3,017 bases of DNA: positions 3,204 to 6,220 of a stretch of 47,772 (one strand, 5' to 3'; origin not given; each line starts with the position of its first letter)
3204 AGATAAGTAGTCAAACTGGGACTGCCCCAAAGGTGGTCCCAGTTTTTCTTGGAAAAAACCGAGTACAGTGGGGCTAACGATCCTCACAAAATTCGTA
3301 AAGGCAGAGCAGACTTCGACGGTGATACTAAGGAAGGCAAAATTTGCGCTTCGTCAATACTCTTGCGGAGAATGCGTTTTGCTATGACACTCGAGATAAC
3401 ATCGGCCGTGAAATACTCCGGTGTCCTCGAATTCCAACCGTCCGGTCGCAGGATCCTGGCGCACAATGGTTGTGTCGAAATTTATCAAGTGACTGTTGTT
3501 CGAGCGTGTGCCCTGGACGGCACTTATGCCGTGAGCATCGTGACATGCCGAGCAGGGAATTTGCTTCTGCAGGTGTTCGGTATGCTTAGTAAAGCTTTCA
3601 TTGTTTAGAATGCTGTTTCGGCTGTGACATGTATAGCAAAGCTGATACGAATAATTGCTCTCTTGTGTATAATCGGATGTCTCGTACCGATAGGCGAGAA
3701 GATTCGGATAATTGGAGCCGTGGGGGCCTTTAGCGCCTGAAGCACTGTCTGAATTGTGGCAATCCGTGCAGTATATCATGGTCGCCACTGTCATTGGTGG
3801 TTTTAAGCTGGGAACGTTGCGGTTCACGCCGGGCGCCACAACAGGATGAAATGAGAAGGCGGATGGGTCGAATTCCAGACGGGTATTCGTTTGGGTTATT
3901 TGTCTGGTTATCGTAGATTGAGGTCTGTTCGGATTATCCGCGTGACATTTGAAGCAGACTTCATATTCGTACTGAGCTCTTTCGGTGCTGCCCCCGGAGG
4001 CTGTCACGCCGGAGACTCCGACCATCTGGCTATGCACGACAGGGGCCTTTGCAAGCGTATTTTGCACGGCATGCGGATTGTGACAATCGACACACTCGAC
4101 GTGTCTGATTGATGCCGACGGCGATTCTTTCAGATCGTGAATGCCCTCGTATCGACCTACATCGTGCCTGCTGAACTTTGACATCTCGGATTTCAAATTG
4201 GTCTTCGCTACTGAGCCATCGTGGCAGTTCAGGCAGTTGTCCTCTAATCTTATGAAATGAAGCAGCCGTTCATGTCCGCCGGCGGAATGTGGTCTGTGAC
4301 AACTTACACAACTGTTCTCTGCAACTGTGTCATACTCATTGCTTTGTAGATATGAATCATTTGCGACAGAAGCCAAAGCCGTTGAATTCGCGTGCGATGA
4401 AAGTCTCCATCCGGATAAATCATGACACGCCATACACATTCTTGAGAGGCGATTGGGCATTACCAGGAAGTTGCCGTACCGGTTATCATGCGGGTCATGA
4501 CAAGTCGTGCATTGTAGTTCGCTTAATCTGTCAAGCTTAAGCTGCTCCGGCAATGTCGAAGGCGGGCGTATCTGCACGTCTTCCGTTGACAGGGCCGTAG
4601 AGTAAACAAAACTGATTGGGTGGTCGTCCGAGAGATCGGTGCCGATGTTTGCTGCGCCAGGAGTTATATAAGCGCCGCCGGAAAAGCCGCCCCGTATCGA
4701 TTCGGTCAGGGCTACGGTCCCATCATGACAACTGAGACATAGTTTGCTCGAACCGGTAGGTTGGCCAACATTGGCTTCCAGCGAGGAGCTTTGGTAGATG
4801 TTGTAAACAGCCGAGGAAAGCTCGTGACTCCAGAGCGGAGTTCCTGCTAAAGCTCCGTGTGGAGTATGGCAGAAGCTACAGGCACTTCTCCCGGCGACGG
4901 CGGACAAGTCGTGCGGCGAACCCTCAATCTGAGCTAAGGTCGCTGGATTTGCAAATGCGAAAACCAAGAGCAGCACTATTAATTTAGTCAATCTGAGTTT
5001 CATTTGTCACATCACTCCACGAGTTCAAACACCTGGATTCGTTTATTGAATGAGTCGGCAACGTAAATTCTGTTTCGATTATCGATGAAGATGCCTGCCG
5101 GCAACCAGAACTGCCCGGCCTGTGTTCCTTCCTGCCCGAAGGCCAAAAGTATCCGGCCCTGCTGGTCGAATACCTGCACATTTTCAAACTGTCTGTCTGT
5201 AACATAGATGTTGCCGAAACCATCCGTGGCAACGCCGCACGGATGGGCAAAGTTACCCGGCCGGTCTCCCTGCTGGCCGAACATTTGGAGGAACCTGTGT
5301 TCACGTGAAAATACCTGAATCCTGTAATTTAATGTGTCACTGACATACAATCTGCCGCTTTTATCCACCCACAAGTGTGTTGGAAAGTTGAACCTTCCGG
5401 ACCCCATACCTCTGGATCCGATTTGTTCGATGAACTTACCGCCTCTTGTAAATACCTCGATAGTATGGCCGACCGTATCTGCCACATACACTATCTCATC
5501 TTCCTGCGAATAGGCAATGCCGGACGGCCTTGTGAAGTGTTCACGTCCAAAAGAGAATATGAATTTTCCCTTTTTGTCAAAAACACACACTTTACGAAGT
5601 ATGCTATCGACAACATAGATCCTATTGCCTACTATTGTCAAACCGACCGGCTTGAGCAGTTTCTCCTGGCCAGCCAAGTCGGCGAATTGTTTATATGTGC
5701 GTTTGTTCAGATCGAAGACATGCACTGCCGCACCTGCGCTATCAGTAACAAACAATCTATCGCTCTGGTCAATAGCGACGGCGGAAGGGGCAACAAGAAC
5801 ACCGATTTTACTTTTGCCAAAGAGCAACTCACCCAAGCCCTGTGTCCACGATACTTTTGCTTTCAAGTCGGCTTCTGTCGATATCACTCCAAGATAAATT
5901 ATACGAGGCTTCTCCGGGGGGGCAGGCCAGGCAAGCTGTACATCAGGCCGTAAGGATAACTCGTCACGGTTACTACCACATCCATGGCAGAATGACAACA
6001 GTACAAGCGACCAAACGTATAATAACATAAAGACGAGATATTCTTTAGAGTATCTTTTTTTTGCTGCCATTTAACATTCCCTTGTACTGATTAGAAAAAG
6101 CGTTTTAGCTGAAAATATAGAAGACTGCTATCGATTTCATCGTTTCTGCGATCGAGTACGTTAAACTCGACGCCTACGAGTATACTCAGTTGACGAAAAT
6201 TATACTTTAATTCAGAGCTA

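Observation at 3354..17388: Ten-gene, single-strand multiheme cytochrome / NHL-propeller / beta-barrel cluster: candidate non-canonical extracellular electron transfer machine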

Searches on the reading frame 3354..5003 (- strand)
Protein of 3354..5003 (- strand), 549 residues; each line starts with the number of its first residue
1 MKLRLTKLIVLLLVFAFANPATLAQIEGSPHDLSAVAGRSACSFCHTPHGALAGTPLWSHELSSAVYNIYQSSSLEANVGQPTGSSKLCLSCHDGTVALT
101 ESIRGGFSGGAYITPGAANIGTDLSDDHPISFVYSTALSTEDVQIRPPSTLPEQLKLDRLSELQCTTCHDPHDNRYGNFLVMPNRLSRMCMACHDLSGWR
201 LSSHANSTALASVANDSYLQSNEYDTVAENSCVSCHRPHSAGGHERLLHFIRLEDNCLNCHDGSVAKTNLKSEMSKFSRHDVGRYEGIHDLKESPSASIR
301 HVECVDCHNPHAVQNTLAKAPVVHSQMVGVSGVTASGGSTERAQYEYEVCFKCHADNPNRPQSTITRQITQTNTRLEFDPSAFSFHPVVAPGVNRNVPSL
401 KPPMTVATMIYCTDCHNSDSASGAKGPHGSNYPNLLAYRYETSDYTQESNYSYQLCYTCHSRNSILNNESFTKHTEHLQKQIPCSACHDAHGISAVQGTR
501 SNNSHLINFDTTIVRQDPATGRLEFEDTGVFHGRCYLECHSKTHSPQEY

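Call 4: search_protein_families(library=pfam, proteins=[window:3354-5003:-], max_evalue=0.01)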
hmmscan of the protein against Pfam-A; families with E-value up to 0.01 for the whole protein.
window:3354-5003:- (549 aa): 5 families
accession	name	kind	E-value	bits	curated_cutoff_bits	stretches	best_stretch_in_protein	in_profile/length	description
PF09699.15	Paired_CXXCH_1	-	7.4e-28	96.4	20.6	3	164-195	8-37/41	Doubled CXXCH motif (Paired_CXXCH_1)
PF14522.11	Cytochrome_C7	-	2.7e-12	46.8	24.8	0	300-359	12-53/67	Cytochrome c7 and related cytochrome c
PF14537.11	Cytochrom_c3_2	-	3.3e-12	47.2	25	1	445-493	18-69/79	Cytochrome c3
PF13435.11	Cytochrome_C554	-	6.1e-09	37.1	20.8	1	412-488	2-83/84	Cytochrome c554 and c-prime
PF22678.1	Cytochrom_c_NrfB-like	-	9.2e-06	26.5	27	1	412-494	1-71/89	Cytochrome c-type protein NrfB-like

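Call 5: search_protein_families(library=ncbifam, proteins=[window:3354-5003:-], max_evalue=0.01)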
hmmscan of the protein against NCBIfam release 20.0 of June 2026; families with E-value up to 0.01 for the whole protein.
window:3354-5003:- (549 aa): 6 families
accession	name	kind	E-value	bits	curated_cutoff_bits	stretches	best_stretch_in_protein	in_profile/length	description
TIGR01905.1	paired_CXXCH_1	subfamily_domain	2.4e-14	53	25.2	2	164-195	8-37/41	doubled CXXCH domain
TIGR03508.1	decahem_SO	subfamily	2.4e-12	46.9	192.2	1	411-542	72-198/258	DmsE family decaheme c-type cytochrome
TIGR03146.1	cyt_nit_nrfB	equivalog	8.2e-07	29.4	166.6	1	408-493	39-121/145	cytochrome c nitrite reductase pentaheme subunit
NF008659.0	PRK11659.1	equivalog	5.2e-06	26.3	184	1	408-493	74-147/188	cytochrome c nitrite reductase pentaheme subunit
TIGR03153.1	cytochr_NrfH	equivalog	4.6e-05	23.5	134.2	0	447-544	22-113/138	cytochrome c nitrite reductase small subunit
NF003161.0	PRK04136.1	equivalog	0.0013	18.2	54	0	344-360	11-27/49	50S ribosomal protein L40e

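Call 9: search_solved_structures(query=window:3354-5003:-, max_evalue=1, show_alignments=2)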
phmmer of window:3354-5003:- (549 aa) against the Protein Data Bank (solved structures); distinct sequences matched with E-value up to 1: 6.
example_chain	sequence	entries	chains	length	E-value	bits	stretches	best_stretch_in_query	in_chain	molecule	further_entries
7tfs_A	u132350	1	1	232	3.3e-19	72.4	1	18-194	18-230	Cytochrome c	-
9yuq_N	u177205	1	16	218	1.7e-18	70.1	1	7-195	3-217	Putative multiheme cytochrome c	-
6qvm_A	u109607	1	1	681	0.0056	18.8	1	225-355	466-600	Multiheme cytochrome cf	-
4rkm_A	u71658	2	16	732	0.011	17.9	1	163-240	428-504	MccA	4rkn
8h2a_A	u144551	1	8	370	0.058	15.5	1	25-141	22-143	Alcohol dehydrogenase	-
6i5b_A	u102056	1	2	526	0.16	14.1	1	423-496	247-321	Uncharacterized protein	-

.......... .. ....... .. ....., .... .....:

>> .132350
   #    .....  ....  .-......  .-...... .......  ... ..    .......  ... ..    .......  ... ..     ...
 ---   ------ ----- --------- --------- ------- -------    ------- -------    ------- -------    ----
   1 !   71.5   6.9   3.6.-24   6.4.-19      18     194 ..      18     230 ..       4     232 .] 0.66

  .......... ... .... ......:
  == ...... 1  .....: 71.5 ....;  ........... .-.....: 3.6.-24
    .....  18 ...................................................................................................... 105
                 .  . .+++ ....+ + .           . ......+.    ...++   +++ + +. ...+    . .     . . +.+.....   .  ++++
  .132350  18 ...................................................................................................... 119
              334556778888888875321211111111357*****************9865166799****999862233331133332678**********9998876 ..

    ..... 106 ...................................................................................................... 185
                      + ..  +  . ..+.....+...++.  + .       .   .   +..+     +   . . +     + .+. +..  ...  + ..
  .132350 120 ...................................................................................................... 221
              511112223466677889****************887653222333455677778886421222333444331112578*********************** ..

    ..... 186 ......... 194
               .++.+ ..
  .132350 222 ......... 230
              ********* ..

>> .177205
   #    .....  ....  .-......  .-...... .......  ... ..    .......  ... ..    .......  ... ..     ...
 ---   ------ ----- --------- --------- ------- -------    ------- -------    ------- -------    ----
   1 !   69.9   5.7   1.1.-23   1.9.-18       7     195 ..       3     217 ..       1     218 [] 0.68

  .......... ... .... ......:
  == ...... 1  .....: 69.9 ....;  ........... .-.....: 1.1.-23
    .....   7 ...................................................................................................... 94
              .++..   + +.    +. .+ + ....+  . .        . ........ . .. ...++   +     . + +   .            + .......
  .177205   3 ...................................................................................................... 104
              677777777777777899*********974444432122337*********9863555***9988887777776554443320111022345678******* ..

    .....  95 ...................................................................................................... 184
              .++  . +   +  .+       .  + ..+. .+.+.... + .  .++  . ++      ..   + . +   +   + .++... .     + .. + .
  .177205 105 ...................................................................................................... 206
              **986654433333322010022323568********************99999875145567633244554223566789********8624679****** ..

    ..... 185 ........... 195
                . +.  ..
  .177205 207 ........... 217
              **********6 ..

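Call 32: find_homologous_proteins(query=window:3354-5003:-, max_evalue=1e-10)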
Query window:3354-5003:- (549 aa): 7973 proteins with E <= 1e-10 among 8000 candidates; the best 120 are listed.
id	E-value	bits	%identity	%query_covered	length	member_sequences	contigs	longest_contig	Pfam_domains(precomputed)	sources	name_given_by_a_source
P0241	0.0e+0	1191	93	100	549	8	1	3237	PF09699.16,PF14537.12,PF13435.12,PF22678.2,PF14522.12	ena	-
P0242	0.0e+0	1167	91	100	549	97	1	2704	PF09699.16,PF14537.12,PF13435.12,PF14522.12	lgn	-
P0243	0.0e+0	1165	91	100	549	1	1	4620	PF09699.16,PF14537.12,PF13435.12,PF14522.12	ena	-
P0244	0.0e+0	1164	91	100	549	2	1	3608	PF09699.16,PF14537.12,PF13435.12,PF22678.2,PF14522.12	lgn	-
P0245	0.0e+0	1115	87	100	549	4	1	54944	PF09699.16,PF14537.12,PF13435.12,PF22678.2,PF14522.12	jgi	-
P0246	0.0e+0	1097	85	100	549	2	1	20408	PF09699.16,PF14537.12,PF13435.12,PF14522.12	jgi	jgi:predicted CXXCH cytochrome family protein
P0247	0.0e+0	1093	84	100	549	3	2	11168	PF09699.16,PF14537.12,PF13435.12,PF22678.2,PF14522.12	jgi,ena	-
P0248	0.0e+0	1075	83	100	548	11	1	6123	PF09699.16,PF14537.12,PF13435.12,PF14522.12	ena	-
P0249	0.0e+0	1070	83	100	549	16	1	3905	PF09699.16,PF14537.12,PF14522.12,PF22113.2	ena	-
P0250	0.0e+0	1052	81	100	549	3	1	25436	PF09699.16,PF14537.12,PF02085.22,PF14522.12,PF22113.2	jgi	jgi:predicted CXXCH cytochrome family protein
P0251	0.0e+0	1022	78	100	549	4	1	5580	PF09699.16,PF14537.12,PF14522.12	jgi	-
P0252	0.0e+0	1015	79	100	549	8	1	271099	PF09699.16,PF14537.12,PF13435.12,PF14522.12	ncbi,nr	ncbi:MAG: hypothetical protein CEE38_10025 [Planctomycetes bacterium B3_Pla]|nr:MAG: hypothetical pr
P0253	0.0e+0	1015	79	100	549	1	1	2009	PF09699.16,PF14537.12,PF13435.12,PF22678.2,PF14522.12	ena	-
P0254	0.0e+0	1013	78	100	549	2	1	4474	PF09699.16,PF14537.12,PF13435.12,PF22678.2,PF14522.12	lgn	-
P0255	0.0e+0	1011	78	100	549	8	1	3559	PF09699.16,PF14537.12,PF22678.2,PF14522.12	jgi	-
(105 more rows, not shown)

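Call 59: predict_structure(alignment_id=A3)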
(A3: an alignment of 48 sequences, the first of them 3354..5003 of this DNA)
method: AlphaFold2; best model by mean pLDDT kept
length: 549 residues; sequences in the alignment: 48
mean_pLDDT: 33.5   pTM: 0.20
mean pLDDT of the five models: 33.5, 32.1, 32.0, 31.4, 31.2
residues with pLDDT >= 90: 0; 70-90: 7; 50-70: 40; < 50: 502
segments of 3 or more residues with pLDDT < 50: 19-210, 212-221, 225-514, 529-533
pLDDT, mean of each block of 10 residues (from residue 1): 60 61 29 29 29 31 34 28 29 28 27 27 25 35 37 37 32 28 29 32 39 45 48 34 24 25 29 27 30 31 27 29 33 31 29 26 25 26 23 25 26 27 30 27 28 40 38 42 37 30 31 57 52 51 59
secondary structure, 60 per line:
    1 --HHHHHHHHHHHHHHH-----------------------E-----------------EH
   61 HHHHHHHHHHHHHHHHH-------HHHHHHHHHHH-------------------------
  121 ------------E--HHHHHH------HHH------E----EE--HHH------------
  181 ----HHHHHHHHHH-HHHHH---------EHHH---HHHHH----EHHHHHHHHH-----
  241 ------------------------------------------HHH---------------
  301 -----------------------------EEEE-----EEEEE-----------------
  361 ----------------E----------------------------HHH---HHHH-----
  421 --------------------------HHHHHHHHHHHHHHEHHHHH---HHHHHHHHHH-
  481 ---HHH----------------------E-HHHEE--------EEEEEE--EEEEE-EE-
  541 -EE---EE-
elements in order: H3-17 H60-77 H85-95 H136-141 H185-194 H196-200 H217-221 H227-235 E330-333 E339-343 H412-415 H447-460 H462-466 H470-479 E524-529 E532-536

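Call 60: search_solved_structures(query=A3, max_evalue=0.1, show_alignments=0)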
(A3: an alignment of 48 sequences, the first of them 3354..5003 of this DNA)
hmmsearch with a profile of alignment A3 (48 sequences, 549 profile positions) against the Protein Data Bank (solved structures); distinct sequences matched with E-value up to 0.1: 6.
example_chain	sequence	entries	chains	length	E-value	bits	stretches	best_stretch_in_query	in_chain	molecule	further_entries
7tfs_A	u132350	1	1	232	1.3e-31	113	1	2-195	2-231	Cytochrome c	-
9yuq_N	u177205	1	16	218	3.5e-27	98.4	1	7-195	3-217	Putative multiheme cytochrome c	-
6qvm_A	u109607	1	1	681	0.00028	22.8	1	187-356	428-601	Multiheme cytochrome cf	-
6i5b_A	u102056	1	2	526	0.00054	21.9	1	163-264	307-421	Uncharacterized protein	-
2ozy_A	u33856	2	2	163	0.026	16.3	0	158-239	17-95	Cytochrome c-type protein nrfB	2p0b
9j2f_C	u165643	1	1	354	0.049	15.4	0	410-461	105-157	Photosynthetic reaction center cytochrome c subunit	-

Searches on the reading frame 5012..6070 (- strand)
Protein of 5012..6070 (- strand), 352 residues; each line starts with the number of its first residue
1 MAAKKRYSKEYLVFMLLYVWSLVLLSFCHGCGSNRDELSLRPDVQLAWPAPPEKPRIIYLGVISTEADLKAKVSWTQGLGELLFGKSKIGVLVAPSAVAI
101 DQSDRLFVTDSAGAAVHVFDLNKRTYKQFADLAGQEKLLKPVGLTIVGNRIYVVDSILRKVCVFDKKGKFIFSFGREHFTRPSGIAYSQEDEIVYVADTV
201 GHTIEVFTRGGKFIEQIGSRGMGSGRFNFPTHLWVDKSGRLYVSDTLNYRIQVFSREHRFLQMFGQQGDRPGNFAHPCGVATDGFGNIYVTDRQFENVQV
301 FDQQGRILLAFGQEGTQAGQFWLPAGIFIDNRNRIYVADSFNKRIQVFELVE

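Call 4: search_protein_families(library=pfam, proteins=[window:5012-6070:-], max_evalue=0.01)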
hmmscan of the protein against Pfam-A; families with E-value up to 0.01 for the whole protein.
window:5012-6070:- (352 aa): 6 families
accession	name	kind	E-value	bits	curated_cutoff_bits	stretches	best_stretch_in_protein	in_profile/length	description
PF01436.27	NHL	-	3.6e-27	93.4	20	3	321-348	1-28/28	NHL repeat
PF17170.10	DUF5128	-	1.2e-24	87.6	22.9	3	286-350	54-119/321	6-bladed beta-propeller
PF01731.26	Arylesterase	-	1.5e-09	38.3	21.3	0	177-206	51-80/86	Arylesterase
PF08450.18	SGL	-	1.9e-09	37.9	26.3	0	234-308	141-217/246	SMP-30/Gluconolactonase/LRE-like region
PF06739.17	SBBP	-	3.4e-06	27.3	20.5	0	279-291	17-29/38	Beta-propeller repeat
PF25021.1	TEN_NHL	-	0.0003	20.3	27.1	0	226-254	328-356/357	Teneurin NHL domain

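Call 5: search_protein_families(library=ncbifam, proteins=[window:5012-6070:-], max_evalue=0.01)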
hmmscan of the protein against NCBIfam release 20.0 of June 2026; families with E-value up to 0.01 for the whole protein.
window:5012-6070:- (352 aa): 5 families
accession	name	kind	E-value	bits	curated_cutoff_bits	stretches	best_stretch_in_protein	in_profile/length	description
NF035926.1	scyF_NHL_VPEP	equivalog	1.7e-59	201.8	350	3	178-313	150-285/376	scytonemin biosynthesis PEP-CTERM protein ScyF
NF047780.1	LIC12708_fam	subfamily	6.1e-11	41.8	150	2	142-348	60-208/391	LIC_12708 family protein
NF033206.1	ScyE_fam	subfamily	5.9e-07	29.3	80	0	273-339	251-319/333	ScyD/ScyE family protein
TIGR03866.1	PQQ_ABC_repeats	subfamily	5.7e-05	22.3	287.3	0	150-212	12-73/310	PQQ-dependent catabolism-associated beta-propeller protein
NF053768.1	CIS12_fam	equivalog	0.00036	19.3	860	1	97-246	48-186/715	CIS12 family contractile injection system protein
